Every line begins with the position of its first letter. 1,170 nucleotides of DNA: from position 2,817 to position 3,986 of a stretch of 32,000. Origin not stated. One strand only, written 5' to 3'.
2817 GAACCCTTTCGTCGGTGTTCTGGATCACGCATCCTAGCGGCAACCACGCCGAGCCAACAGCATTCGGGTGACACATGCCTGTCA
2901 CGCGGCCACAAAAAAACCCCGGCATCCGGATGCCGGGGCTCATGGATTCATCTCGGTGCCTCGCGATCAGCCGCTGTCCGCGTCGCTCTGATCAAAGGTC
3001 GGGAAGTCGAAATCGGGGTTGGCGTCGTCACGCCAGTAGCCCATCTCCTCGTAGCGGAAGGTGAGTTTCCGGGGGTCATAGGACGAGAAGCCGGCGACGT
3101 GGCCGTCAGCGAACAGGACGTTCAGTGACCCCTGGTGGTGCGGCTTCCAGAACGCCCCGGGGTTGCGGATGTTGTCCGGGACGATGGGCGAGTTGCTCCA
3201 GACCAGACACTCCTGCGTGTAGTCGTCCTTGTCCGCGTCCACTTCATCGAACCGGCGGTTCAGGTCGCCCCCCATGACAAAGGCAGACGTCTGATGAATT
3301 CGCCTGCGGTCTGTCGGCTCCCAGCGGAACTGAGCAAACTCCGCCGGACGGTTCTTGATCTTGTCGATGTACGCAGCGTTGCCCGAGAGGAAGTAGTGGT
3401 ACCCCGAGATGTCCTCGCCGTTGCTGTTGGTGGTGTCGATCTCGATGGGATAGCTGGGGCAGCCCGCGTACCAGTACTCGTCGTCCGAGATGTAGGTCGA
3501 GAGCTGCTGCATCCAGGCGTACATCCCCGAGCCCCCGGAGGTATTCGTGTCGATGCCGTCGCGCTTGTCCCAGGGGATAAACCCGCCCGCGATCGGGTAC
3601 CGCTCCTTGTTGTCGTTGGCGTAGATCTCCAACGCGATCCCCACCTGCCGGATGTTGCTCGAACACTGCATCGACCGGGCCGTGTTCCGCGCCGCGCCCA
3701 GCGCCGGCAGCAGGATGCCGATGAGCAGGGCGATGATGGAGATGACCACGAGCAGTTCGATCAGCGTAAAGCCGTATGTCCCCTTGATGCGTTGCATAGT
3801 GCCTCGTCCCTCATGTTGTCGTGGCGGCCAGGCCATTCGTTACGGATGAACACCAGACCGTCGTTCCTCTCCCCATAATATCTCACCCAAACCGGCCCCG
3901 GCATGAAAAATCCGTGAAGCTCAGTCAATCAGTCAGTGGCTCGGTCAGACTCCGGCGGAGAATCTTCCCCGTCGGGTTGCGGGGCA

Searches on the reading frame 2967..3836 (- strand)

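Call 19: search_protein_families(library=pfam, proteins=[window:2967-3836:-], max_evalue=0.001)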
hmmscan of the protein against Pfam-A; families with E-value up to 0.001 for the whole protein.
window:2967-3836:- (289 aa): 2 families
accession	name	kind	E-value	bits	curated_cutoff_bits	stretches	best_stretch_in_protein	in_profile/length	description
PF07596.16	SBP_bac_10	-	2e-11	44.9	23.3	1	48-115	2-59/268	Protein of unknown function (DUF1559)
PF07963.17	N_methyl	-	4.7e-06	26.4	21.2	1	21-43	5-27/27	Prokaryotic N-terminal methylation motif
